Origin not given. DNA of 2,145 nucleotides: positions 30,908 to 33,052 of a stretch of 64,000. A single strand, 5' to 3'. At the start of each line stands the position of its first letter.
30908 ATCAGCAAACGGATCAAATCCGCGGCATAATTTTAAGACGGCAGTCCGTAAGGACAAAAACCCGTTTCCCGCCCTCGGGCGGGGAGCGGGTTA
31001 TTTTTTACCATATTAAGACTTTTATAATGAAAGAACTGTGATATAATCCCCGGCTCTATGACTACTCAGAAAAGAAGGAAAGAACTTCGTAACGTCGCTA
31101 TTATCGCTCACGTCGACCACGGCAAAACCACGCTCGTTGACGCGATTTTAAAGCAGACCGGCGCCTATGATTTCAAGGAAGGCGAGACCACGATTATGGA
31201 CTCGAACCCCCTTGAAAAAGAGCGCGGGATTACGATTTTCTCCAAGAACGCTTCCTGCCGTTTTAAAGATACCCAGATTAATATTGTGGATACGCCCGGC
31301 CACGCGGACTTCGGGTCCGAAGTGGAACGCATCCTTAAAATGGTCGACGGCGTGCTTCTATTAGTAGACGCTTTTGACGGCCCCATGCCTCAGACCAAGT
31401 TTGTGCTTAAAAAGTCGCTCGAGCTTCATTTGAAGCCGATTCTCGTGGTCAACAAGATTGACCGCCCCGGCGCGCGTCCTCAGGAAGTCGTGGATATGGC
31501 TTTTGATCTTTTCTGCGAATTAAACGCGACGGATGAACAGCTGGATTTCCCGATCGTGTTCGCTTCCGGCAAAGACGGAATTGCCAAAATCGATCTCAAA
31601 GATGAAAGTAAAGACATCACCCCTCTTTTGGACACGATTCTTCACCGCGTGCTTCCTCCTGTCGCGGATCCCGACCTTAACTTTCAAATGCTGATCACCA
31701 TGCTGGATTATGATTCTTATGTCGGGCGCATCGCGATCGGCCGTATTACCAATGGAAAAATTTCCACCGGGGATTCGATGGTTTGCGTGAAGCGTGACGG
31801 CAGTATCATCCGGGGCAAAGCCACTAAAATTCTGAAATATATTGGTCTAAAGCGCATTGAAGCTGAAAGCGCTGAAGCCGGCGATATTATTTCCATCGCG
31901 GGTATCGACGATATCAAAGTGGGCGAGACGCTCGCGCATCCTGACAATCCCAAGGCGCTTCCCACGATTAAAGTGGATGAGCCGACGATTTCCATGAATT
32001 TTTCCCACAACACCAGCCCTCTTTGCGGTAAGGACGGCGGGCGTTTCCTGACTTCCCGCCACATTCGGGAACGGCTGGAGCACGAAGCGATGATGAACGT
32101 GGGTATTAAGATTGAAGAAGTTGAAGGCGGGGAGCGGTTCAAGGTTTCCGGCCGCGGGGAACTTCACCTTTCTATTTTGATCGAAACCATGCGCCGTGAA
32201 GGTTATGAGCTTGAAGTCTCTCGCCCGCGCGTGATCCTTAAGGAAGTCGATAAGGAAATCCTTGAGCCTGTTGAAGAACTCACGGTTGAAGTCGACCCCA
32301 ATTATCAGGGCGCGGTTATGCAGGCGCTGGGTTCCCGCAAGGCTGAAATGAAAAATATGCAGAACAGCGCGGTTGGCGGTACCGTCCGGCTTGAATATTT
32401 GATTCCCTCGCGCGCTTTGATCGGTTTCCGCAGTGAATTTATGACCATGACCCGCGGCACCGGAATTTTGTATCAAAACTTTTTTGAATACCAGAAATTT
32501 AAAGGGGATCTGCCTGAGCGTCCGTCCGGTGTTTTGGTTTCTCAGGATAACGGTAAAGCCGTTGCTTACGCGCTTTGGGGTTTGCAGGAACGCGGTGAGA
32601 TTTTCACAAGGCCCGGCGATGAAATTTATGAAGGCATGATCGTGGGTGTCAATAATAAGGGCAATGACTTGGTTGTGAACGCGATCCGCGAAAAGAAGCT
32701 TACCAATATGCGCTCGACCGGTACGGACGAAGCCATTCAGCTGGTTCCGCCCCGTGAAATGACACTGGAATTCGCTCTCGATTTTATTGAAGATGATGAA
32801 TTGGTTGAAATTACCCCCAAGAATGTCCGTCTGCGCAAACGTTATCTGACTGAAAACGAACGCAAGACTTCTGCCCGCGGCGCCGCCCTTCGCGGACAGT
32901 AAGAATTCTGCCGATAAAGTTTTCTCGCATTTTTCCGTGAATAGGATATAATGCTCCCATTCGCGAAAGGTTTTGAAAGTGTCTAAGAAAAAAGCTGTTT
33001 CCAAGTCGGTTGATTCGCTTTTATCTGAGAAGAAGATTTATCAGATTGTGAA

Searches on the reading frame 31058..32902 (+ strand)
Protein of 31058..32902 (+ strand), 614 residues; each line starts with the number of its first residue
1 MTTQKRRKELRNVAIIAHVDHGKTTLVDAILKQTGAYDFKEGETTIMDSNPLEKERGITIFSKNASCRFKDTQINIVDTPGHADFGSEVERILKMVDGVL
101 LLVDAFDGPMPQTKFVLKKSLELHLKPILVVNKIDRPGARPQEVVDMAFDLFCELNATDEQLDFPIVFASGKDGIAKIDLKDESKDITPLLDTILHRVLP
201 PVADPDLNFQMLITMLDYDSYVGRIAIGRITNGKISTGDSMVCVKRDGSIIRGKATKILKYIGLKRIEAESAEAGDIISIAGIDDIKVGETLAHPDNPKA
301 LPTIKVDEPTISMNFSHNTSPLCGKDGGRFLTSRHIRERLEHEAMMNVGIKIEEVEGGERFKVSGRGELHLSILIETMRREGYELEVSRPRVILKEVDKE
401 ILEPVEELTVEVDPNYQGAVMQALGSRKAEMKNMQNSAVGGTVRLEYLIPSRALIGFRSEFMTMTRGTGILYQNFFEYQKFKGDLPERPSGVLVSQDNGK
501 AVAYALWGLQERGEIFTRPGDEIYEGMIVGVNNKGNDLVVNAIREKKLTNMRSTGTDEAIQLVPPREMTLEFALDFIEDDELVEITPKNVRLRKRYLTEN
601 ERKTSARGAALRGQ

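Call 86: search_protein_families(library=pfam, proteins=[window:31058-32902:+], max_evalue=0.01)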
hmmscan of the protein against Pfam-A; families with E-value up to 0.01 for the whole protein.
window:31058-32902:+ (614 aa): 7 families
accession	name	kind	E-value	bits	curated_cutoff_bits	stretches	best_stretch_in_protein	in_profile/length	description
PF00009.33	GTP_EFTU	-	2.7e-55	187.3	26.5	1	8-196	1-184/188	Elongation factor Tu GTP binding domain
PF21018.2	BipA_C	-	4.5e-46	155.6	23.8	1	491-598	2-109/110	TypA/BipA C-terminal domain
PF00679.30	EFG_C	-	1.4e-22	80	27.9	1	400-488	1-88/89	Elongation factor G C-terminus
PF03144.31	GTP_EFTU_D2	-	3.4e-11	43.8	30.3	1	223-293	1-73/73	Elongation factor Tu domain 2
PF22042.2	EF-G_D2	-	5.9e-09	36.4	27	1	209-293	2-82/84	Elongation factor G domain 2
PF01926.29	MMR_HSR1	-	6.7e-07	29.9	21.9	1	13-133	2-113/113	50S ribosome-binding GTPase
PF02421.24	FeoB_N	-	0.0095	15.9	27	0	57-140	32-121/156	Ferrous iron transport protein B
